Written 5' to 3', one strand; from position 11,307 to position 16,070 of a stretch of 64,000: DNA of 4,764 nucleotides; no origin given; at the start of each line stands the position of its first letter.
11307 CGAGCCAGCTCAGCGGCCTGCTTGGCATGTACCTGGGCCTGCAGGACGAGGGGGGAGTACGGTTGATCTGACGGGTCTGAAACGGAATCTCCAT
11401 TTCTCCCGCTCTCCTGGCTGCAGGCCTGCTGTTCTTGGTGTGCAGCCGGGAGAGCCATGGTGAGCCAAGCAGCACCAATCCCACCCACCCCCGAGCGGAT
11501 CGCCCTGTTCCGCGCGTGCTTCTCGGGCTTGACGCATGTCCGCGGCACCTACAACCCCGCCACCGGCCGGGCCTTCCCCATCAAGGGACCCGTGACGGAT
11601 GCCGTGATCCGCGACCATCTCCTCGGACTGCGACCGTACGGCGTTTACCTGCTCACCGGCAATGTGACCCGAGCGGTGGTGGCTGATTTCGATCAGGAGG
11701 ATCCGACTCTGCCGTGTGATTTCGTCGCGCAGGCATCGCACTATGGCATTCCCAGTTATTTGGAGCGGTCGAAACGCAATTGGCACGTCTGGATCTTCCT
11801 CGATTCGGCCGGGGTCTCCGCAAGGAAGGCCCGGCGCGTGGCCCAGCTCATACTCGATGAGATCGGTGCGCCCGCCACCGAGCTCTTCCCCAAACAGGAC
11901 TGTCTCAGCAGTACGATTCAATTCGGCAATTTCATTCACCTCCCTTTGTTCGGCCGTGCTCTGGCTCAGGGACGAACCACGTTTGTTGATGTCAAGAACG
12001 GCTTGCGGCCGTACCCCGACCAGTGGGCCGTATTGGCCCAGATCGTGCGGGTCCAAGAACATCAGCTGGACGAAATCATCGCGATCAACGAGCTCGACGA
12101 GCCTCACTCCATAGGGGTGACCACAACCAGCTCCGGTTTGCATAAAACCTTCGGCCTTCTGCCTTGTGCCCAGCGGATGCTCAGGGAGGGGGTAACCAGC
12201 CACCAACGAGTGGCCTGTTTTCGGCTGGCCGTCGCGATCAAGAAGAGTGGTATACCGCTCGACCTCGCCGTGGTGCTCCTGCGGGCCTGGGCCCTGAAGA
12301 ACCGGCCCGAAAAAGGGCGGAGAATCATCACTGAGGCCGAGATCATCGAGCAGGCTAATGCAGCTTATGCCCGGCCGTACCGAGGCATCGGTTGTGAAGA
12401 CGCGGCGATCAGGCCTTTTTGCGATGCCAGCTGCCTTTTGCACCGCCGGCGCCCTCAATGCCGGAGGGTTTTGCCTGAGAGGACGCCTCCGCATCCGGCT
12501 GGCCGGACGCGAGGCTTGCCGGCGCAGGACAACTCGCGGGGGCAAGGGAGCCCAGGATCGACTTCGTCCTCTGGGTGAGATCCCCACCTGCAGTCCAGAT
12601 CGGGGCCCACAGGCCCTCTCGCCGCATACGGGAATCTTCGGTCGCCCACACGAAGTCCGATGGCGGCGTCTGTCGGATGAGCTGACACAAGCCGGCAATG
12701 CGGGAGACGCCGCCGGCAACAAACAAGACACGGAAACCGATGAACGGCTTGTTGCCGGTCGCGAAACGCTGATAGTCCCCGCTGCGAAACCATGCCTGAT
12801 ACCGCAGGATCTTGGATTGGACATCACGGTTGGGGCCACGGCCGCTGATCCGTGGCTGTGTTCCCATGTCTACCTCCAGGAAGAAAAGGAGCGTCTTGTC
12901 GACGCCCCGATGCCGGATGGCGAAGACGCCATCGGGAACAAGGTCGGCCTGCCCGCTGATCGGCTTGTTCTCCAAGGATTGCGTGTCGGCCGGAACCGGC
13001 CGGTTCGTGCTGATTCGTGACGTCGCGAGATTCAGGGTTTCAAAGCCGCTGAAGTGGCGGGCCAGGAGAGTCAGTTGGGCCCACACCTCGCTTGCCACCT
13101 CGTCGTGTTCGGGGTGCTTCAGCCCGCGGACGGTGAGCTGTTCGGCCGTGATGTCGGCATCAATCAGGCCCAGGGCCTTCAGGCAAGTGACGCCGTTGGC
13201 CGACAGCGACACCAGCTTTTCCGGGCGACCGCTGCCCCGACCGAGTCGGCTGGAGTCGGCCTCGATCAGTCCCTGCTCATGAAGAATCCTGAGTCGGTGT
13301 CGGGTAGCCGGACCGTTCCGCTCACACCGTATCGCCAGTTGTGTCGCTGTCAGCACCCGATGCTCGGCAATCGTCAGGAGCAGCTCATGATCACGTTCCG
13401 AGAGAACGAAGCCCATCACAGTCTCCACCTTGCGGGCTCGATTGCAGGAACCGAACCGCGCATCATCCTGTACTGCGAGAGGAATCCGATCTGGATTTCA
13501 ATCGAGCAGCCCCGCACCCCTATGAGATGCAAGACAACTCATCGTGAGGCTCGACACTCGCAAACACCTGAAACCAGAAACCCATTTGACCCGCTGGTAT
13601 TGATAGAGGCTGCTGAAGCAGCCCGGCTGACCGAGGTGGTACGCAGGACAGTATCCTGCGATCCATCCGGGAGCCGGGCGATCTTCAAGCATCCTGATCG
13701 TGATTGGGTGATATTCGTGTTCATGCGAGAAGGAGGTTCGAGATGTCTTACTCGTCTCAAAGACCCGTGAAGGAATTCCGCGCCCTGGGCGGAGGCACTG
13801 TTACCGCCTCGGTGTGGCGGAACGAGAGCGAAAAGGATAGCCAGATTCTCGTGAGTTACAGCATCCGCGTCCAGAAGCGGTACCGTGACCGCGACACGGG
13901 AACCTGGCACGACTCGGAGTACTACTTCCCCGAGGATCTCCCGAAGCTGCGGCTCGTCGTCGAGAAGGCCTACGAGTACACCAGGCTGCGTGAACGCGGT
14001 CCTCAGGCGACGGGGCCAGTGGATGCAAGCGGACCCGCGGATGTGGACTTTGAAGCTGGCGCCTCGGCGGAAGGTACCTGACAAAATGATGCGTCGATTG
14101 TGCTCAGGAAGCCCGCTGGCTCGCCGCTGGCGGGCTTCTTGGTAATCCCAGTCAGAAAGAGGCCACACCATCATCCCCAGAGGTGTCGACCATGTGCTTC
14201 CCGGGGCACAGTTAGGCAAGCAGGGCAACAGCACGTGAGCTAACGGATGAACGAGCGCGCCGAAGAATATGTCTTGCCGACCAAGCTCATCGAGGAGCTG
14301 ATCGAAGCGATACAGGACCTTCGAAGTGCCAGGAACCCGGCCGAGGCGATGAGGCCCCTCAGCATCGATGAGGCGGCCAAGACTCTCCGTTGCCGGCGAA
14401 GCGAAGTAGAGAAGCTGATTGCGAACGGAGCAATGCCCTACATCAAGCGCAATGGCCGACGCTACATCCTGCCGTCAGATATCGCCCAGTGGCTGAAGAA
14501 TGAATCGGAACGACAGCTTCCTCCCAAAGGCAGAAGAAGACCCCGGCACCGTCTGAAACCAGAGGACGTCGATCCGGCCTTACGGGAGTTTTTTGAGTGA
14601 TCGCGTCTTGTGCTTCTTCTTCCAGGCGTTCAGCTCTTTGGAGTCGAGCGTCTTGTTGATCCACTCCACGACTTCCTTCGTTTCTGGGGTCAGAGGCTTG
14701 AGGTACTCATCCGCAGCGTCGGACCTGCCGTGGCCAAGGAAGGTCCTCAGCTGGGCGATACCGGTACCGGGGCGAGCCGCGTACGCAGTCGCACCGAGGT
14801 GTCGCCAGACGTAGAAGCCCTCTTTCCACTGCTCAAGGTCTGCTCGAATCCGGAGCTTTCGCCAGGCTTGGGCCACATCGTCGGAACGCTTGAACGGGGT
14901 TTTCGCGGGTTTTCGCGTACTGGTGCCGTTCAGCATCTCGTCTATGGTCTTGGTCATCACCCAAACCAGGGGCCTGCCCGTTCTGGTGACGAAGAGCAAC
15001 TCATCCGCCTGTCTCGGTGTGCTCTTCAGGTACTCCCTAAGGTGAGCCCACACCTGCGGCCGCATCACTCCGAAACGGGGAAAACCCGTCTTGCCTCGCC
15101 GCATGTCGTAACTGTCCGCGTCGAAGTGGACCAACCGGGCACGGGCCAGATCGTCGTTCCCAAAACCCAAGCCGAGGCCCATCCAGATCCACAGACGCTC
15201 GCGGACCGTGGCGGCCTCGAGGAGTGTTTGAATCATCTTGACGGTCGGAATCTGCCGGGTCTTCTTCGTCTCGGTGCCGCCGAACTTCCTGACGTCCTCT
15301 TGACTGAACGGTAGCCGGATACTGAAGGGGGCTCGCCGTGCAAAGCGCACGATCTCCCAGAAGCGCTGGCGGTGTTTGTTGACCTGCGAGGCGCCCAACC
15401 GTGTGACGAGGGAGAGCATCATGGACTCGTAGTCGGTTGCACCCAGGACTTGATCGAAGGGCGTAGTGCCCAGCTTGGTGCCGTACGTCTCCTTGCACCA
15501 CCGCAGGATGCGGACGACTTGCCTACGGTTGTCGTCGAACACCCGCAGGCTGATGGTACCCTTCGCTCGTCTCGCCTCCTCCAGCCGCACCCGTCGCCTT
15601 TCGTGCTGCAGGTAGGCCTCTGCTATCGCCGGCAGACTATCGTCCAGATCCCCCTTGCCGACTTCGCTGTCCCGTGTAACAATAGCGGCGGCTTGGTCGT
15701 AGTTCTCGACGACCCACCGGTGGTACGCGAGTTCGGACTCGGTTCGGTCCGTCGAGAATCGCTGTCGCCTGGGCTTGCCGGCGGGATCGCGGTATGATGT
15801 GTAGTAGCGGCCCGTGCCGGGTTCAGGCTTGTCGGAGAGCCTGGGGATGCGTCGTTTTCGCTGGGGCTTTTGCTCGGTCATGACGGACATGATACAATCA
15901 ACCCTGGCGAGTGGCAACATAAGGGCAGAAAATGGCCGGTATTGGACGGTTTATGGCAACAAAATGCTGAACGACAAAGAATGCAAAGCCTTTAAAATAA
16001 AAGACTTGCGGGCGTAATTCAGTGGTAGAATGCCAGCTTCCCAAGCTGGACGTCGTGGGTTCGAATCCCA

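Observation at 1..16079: Integrative element with an actinomycete-ICE-like gene set and no relaxase or T4SS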

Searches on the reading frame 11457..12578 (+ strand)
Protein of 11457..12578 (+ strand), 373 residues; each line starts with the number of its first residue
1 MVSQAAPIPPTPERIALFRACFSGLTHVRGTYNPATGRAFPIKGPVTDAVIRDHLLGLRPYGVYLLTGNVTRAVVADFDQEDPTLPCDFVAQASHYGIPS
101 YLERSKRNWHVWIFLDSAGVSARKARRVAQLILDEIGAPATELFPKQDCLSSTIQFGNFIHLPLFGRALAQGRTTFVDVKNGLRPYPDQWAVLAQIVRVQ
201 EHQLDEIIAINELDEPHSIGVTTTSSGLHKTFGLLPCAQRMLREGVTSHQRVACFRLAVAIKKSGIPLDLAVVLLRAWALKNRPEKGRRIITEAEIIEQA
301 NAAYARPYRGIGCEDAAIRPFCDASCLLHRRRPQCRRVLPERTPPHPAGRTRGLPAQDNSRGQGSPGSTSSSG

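Call 6: search_protein_families(library=pfam, proteins=[window:11457-12578:+], max_evalue=0.1)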
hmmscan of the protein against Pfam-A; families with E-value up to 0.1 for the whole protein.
window:11457-12578:+ (373 aa): 1 family
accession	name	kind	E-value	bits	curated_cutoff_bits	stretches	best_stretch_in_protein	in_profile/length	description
PF22548.2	AEP-TOTE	-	2e-32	113.1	27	1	45-206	60-229/230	TOTE conflict system, Archaeo-Eukaryotic Primase domain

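Call 11: search_protein_families(library=ncbifam, proteins=[window:11457-12578:+], max_evalue=0.1)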
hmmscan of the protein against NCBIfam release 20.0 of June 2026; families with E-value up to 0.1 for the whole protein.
window:11457-12578:+ (373 aa): 1 family
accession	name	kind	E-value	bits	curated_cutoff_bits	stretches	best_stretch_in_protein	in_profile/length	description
NF040561.1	PrimPol_Msp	equivalog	9.7e-19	67.3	200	1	40-209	153-343/515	CRISPR-associated primase-polymerase type A1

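Call 12: search_protein_families(library=phrogs, proteins=[window:11457-12578:+], max_evalue=0.01)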
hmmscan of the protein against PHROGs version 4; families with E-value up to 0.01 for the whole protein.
window:11457-12578:+ (373 aa): 2 families
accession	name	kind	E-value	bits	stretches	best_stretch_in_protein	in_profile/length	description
phrog_21866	-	DNA, RNA and nucleotide metabolism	5.1e-10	40.3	1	96-330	99-327/538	primase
phrog_5362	-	DNA, RNA and nucleotide metabolism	2.6e-06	28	0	29-82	28-75/280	DNA primase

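Call 15: search_protein_families(library=padloc, proteins=[window:11457-12578:+], max_evalue=0.01)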
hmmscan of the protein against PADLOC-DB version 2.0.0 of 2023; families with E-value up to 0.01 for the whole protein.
window:11457-12578:+ (373 aa): 2 families
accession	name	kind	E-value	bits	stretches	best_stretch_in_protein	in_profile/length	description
PDLC01465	PrimPol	-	4e-27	93.5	1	45-211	70-242/276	"CAS-I,CAS-II,CAS-III,CAS-IV,CAS-V,CAS-VI; associated"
PDLC01101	PrimPol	-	6.1e-15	52.8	1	40-215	158-345/490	adaptation polymerase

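Call 54: search_solved_structures(query=window:11457-12578:+, max_evalue=1, show_alignments=1)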
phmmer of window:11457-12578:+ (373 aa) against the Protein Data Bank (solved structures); distinct sequences matched with E-value up to 1: 2.
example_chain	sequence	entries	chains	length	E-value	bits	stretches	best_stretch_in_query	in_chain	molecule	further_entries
7nqd_A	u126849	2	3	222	1e-08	37.7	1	10-178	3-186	TPR_REGION domain-containing protein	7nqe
7nqf_A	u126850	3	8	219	1.2e-08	37.5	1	10-178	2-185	TPR_REGION domain-containing protein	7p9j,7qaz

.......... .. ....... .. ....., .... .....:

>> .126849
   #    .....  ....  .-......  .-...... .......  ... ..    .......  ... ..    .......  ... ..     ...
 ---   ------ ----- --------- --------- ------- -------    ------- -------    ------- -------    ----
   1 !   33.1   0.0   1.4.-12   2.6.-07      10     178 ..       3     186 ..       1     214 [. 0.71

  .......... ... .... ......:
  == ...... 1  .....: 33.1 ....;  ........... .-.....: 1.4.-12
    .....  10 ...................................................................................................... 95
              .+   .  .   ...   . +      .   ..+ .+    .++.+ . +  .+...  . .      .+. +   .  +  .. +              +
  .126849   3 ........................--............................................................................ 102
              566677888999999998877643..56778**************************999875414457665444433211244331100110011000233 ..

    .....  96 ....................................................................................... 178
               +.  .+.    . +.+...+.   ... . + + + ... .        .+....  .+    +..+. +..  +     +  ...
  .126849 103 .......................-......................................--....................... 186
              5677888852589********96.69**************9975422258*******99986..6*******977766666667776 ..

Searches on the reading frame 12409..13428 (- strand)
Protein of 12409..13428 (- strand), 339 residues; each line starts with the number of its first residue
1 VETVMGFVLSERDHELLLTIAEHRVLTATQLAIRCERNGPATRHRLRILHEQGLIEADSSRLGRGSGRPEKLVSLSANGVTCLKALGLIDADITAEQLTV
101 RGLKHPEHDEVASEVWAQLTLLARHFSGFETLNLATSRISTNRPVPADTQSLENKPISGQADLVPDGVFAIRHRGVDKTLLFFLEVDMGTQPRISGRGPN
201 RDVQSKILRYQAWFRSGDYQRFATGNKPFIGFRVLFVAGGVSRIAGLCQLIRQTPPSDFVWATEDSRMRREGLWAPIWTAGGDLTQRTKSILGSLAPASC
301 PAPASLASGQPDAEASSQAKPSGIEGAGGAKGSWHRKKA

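Call 6: search_protein_families(library=pfam, proteins=[window:12409-13428:-], max_evalue=0.1)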
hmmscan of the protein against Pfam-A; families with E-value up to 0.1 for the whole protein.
window:12409-13428:- (339 aa): 6 families
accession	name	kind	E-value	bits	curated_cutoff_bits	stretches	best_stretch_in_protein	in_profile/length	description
PF13814.12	Replic_Relax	-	1.1e-15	58.7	25.3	1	19-221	3-183/191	Replication-relaxation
PF25212.1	HVO_A0114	-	0.00043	20.5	27.6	1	8-59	19-70/84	HVO_A0114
PF12840.13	HTH_20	-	0.009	16.4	27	1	17-56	10-49/51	Helix-turn-helix domain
PF13412.12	HTH_24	-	0.011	15.7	21.9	1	9-56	1-48/48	Winged helix-turn-helix DNA-binding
PF01022.26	HTH_5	-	0.025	14.9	22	1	17-56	8-46/47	Bacterial regulatory protein, arsR family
PF01047.28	MarR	-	0.057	13.8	24.6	1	9-56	1-48/59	MarR family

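Call 11: search_protein_families(library=ncbifam, proteins=[window:12409-13428:-], max_evalue=0.1)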
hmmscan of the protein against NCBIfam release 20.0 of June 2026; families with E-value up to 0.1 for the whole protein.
window:12409-13428:- (339 aa): 1 family
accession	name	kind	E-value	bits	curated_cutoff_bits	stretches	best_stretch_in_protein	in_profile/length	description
NF047392.1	TransRegTrmBHalo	equivalog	0.019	13.9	500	1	6-61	15-70/349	HTH-type sugar sensing transcriptional regulator TrmB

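Call 12: search_protein_families(library=phrogs, proteins=[window:12409-13428:-], max_evalue=0.01)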
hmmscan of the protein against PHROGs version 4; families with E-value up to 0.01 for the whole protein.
window:12409-13428:- (339 aa): 1 family
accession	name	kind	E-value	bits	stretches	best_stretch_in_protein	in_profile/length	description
phrog_9381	-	DNA, RNA and nucleotide metabolism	2.2e-10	41.4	1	9-221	29-225/288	replication initiation by nicking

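Call 15: search_protein_families(library=padloc, proteins=[window:12409-13428:-], max_evalue=0.01)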
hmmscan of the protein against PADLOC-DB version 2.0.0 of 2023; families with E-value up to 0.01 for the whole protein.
window:12409-13428:- (339 aa): 0 families

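Call 55: search_solved_structures(query=window:12409-13428:-, max_evalue=1)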
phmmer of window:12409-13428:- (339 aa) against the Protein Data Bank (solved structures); distinct sequences matched with E-value up to 1: 1.
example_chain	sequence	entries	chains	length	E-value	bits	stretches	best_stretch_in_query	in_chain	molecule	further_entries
6zj3_Sa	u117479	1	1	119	0.17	14.2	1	16-56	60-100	Ribosomal protein eS25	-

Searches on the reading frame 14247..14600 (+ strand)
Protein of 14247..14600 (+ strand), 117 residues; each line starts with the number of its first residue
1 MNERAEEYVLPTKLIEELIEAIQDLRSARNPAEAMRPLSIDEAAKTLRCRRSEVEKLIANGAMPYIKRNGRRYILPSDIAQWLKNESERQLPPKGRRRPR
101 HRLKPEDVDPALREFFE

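Call 6: search_protein_families(library=pfam, proteins=[window:14247-14600:+], max_evalue=0.1)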
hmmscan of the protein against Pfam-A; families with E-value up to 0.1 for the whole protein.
window:14247-14600:+ (117 aa): 2 families
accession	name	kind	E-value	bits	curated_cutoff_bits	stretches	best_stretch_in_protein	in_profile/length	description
PF12728.13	HTH_17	-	1.6e-10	41.5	27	1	38-85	2-49/51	Helix-turn-helix domain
PF21531.3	Rv2175c_wHTH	-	0.059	13.8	27.1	0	37-74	15-52/57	DNA-binding protein Rv2175c, wHTH domain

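Call 11: search_protein_families(library=ncbifam, proteins=[window:14247-14600:+], max_evalue=0.1)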
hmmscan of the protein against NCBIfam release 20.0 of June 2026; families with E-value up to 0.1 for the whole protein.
window:14247-14600:+ (117 aa): 2 families
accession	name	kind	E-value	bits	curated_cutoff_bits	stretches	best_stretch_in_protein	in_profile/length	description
TIGR01764.1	excise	domain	6.4e-09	36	28.8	1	38-84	2-48/49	excisionase family DNA-binding protein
NF047737.1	antiphage_MADS1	equivalog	0.023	14.9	80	1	38-83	4-49/49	methylation-associated defense system helix-turn-helix domain-containing protein MAD1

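Call 12: search_protein_families(library=phrogs, proteins=[window:14247-14600:+], max_evalue=0.01)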
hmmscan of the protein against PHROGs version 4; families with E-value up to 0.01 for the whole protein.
window:14247-14600:+ (117 aa): 7 families
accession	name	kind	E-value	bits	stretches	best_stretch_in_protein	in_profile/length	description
phrog_66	-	integration and excision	9.1e-07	29.9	1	23-106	79-163/412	excisionase and transcriptional regulator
phrog_15534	-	DNA, RNA and nucleotide metabolism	2.3e-06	29.1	1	10-87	22-92/93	HTH DNA binding protein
phrog_7338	-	unknown function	1.1e-05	26.6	1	20-90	17-84/87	-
phrog_25262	-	unknown function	0.0002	22.3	1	15-85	13-83/106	-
phrog_1840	-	integration and excision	0.00087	20.7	1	34-91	3-61/90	excisionase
phrog_2907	-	integration and excision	0.0064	17.9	1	36-73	5-42/117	excisionase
phrog_668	-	DNA, RNA and nucleotide metabolism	0.0068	17.1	1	16-92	41-119/181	HTH DNA binding protein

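Call 15: search_protein_families(library=padloc, proteins=[window:14247-14600:+], max_evalue=0.01)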
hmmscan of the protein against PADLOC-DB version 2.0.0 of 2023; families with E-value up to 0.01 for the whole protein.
window:14247-14600:+ (117 aa): 1 family
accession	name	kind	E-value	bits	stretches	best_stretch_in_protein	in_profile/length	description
PDLC04133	mad1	-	1.4e-06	26.4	1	35-88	3-56/60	mads_1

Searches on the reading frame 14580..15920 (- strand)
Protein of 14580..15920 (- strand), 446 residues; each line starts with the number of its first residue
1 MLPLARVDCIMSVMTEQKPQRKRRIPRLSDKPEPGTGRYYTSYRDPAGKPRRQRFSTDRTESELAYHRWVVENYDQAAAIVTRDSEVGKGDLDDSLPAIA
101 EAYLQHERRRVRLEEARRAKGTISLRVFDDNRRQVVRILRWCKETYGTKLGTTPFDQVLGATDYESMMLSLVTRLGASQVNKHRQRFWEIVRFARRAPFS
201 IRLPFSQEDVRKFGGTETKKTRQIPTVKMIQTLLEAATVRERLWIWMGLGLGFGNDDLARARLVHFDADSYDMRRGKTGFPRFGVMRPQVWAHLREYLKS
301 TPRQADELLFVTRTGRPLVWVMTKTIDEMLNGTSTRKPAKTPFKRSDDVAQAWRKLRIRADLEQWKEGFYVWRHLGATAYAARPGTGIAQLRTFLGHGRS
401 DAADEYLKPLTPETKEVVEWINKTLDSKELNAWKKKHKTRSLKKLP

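Call 6: search_protein_families(library=pfam, proteins=[window:14580-15920:-], max_evalue=0.1)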
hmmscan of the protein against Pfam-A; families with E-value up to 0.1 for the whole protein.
window:14580-15920:- (446 aa): 0 families

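Call 11: search_protein_families(library=ncbifam, proteins=[window:14580-15920:-], max_evalue=0.1)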
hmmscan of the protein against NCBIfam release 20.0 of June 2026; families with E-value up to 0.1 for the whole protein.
window:14580-15920:- (446 aa): 0 families

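Call 12: search_protein_families(library=phrogs, proteins=[window:14580-15920:-], max_evalue=0.01)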
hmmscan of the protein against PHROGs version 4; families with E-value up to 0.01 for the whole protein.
window:14580-15920:- (446 aa): 1 family
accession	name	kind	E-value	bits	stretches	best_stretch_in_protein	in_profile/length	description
phrog_216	-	integration and excision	2.9e-08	34.2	1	213-423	44-238/301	integrase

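Call 15: search_protein_families(library=padloc, proteins=[window:14580-15920:-], max_evalue=0.01)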
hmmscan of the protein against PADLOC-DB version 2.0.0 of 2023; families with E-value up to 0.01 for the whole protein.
window:14580-15920:- (446 aa): 0 families

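Call 44: search_solved_structures(query=window:14580-15920:-, max_evalue=1, show_alignments=1)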
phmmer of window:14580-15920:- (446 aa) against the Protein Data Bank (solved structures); distinct sequences matched with E-value up to 1: 2.
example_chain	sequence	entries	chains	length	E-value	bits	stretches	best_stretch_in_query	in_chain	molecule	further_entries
4qbo_A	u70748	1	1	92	0.15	14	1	35-77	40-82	Nuclease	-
8a22_BD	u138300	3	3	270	0.37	12.7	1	380-420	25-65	mS45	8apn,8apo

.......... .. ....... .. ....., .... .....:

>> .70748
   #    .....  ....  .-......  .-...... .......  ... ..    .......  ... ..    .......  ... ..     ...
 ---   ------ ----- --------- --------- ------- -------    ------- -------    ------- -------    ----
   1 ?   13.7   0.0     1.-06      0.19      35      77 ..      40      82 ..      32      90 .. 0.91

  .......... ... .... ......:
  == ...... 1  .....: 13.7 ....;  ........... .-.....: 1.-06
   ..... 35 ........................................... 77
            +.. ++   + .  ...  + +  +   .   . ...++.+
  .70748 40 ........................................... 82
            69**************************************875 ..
